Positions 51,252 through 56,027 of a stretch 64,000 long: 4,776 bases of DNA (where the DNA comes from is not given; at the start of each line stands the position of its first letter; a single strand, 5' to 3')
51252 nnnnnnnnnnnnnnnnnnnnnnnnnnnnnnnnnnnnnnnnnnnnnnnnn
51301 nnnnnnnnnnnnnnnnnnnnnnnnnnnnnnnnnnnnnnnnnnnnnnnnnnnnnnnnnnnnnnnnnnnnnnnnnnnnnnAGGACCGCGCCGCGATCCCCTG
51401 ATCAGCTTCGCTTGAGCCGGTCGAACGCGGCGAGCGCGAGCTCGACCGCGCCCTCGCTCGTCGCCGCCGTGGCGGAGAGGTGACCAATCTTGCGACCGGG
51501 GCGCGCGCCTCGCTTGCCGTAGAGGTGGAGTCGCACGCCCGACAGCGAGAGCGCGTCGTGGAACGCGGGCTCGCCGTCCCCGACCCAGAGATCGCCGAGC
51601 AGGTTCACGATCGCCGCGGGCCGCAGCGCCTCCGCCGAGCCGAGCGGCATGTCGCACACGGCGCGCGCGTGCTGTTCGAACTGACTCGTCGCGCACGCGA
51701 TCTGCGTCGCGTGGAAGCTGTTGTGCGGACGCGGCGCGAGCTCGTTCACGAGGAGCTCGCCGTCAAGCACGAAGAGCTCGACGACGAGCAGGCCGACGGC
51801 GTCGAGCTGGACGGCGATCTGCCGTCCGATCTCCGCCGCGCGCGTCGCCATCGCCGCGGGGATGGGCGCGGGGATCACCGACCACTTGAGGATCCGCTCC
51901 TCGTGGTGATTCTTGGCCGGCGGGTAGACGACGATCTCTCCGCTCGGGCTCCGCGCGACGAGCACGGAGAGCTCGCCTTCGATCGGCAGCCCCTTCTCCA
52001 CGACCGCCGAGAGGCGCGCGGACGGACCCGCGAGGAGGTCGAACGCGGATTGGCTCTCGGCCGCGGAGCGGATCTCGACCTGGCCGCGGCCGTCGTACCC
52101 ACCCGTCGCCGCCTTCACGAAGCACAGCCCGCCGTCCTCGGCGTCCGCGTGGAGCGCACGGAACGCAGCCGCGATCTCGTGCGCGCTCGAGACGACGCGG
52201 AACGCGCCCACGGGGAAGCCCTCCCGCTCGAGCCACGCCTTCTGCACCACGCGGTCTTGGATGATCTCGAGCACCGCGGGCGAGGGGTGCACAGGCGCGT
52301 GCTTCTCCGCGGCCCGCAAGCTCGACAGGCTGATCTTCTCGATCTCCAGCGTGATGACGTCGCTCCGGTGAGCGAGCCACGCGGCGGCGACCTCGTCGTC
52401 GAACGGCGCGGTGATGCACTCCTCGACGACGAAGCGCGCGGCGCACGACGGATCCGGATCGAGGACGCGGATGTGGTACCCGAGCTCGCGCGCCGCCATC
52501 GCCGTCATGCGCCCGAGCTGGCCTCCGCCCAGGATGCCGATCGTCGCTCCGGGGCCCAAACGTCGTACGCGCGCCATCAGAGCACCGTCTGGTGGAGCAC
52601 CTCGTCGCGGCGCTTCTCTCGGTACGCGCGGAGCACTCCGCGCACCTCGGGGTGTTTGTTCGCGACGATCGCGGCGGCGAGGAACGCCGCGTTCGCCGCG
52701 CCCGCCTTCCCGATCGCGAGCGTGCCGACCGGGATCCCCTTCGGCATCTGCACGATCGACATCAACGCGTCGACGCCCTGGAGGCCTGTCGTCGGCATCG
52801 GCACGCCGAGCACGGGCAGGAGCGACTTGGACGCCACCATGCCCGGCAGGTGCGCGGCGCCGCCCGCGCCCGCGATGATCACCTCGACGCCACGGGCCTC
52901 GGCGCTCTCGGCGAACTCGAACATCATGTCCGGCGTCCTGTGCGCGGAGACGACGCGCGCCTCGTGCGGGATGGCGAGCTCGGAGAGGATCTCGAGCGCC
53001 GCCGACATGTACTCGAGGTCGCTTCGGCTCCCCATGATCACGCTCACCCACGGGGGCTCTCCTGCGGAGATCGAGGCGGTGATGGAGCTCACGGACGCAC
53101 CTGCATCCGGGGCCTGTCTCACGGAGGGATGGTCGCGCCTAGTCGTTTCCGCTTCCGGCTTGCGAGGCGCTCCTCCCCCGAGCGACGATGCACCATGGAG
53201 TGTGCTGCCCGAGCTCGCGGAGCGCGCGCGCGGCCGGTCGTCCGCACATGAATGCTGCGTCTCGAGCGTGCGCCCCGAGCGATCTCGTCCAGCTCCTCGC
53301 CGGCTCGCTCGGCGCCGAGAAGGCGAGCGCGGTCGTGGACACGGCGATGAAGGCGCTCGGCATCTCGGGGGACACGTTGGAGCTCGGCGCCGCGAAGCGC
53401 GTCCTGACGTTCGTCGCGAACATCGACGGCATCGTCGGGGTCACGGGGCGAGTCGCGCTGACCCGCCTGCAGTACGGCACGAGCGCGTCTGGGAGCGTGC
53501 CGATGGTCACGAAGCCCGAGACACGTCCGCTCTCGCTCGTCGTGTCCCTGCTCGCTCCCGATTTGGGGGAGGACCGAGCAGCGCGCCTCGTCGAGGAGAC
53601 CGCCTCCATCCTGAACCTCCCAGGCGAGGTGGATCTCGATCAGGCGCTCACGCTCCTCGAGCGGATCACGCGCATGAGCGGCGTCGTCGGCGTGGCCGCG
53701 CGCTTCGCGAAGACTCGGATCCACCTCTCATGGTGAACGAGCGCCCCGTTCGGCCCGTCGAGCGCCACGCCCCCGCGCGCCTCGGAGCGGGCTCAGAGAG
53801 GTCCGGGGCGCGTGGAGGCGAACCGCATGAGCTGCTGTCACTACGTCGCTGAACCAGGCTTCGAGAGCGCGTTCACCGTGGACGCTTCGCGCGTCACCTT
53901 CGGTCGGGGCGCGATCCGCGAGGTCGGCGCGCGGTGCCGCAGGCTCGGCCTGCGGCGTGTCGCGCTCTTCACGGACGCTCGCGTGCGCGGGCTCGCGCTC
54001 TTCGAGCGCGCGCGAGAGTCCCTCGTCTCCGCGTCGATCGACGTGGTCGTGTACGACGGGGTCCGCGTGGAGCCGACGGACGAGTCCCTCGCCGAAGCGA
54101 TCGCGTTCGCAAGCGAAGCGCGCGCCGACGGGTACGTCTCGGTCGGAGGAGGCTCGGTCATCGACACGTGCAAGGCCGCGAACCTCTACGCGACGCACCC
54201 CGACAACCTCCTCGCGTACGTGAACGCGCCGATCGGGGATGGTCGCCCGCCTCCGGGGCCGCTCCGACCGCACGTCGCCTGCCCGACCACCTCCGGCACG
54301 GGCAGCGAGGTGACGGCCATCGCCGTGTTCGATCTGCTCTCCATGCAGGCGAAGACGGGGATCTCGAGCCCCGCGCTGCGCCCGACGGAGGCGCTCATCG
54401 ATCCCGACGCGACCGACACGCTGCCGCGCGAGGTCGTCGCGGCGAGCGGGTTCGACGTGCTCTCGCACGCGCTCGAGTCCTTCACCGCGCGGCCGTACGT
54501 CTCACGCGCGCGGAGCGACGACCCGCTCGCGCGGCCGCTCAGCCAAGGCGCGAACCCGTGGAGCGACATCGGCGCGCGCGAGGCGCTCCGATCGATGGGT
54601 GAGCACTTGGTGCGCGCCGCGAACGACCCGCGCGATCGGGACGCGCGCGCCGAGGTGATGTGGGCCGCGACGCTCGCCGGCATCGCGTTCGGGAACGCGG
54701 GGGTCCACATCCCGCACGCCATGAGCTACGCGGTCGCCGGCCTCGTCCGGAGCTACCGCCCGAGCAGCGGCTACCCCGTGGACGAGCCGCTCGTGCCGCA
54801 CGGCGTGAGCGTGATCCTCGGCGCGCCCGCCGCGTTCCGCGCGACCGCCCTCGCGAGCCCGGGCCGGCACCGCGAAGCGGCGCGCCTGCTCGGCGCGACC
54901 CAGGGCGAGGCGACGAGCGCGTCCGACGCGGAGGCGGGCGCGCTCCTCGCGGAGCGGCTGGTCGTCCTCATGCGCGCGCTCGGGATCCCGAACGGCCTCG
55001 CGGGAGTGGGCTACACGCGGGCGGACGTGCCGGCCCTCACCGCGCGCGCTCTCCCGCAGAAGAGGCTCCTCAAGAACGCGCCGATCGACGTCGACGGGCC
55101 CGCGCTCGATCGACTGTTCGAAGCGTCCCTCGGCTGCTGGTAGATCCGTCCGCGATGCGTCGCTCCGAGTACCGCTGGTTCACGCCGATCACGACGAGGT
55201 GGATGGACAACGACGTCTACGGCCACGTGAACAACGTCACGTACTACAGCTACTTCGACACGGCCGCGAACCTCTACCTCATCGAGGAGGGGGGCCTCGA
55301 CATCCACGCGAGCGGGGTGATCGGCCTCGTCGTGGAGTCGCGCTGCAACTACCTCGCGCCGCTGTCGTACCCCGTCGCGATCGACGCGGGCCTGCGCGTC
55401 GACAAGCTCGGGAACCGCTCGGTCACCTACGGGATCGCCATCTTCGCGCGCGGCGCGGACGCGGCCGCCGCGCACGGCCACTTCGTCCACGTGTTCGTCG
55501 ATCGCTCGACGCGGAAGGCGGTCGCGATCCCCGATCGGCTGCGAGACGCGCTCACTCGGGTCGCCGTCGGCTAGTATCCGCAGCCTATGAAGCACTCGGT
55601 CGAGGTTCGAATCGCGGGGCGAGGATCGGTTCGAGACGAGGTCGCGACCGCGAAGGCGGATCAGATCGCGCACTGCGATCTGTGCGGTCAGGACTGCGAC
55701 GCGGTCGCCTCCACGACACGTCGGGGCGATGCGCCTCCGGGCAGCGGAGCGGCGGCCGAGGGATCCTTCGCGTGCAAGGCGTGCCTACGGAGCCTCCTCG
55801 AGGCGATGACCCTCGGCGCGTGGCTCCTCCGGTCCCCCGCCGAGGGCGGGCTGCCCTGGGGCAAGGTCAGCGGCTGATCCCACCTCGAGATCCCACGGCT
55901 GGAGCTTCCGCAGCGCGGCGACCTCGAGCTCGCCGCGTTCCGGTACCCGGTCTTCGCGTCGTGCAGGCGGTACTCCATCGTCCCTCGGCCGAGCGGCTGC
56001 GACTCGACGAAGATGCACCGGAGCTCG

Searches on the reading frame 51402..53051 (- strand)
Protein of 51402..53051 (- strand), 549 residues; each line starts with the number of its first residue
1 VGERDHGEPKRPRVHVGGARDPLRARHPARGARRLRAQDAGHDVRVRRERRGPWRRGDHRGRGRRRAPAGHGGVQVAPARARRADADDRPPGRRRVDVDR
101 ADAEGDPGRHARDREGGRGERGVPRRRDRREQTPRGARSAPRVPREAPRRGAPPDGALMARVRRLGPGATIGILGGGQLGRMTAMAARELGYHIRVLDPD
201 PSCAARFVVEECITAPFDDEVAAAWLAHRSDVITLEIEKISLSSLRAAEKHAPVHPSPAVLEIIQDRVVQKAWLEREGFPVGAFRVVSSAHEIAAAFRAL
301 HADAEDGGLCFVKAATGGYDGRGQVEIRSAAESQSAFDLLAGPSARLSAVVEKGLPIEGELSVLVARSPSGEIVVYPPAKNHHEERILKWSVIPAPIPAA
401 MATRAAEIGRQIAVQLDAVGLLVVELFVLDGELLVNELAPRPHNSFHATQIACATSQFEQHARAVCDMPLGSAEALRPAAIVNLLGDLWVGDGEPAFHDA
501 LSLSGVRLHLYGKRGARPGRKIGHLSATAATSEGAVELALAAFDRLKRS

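Call 23: search_protein_families(library=pfam, proteins=[window:51402-53051:-], max_evalue=0.001)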
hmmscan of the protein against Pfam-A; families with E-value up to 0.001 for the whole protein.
window:51402-53051:- (549 aa): 3 families
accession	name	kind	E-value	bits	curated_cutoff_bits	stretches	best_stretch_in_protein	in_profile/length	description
PF02222.28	ATP-grasp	-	1.8e-47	161.8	27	1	274-458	3-179/179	ATP-grasp domain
PF22660.2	RS_preATP-grasp-like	-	7.2e-27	94.1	27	1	169-265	2-98/98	Ribonucleotide synthetase preATP-grasp domain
PF17769.7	PurK_C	-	4.3e-14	52.4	22.6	1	479-533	1-51/56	Phosphoribosylaminoimidazole carboxylase C-terminal domain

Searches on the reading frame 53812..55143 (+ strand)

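Call 23: search_protein_families(library=pfam, proteins=[window:53812-55143:+], max_evalue=0.001)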
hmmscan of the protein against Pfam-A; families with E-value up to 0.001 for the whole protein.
window:53812-55143:+ (443 aa): 3 families
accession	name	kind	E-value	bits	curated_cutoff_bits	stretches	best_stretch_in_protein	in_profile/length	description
PF00465.25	Fe-ADH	-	1.2e-43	149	31.3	1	26-198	2-168/168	Iron-containing alcohol dehydrogenase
PF25137.1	ADH_Fe_C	-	1.4e-25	90.5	27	1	244-435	18-189/194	Fe-containing alcohol dehydrogenase family, C-terminal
PF13685.12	Fe-ADH_2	-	6.5e-12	46.1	28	1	30-124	2-94/149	Iron-containing alcohol dehydrogenase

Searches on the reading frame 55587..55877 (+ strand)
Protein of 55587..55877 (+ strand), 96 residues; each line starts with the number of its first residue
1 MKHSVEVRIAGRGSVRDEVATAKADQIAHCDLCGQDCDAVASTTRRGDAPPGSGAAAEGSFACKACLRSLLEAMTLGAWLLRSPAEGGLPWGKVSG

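Call 23: search_protein_families(library=pfam, proteins=[window:55587-55877:+], max_evalue=0.001)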
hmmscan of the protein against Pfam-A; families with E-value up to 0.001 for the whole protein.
window:55587-55877:+ (96 aa): 0 families

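Call 80: search_protein_families(library=pfam, proteins=[window:55587-55877:+], max_evalue=0.01)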
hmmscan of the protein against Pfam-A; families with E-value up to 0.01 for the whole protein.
window:55587-55877:+ (96 aa): 0 families
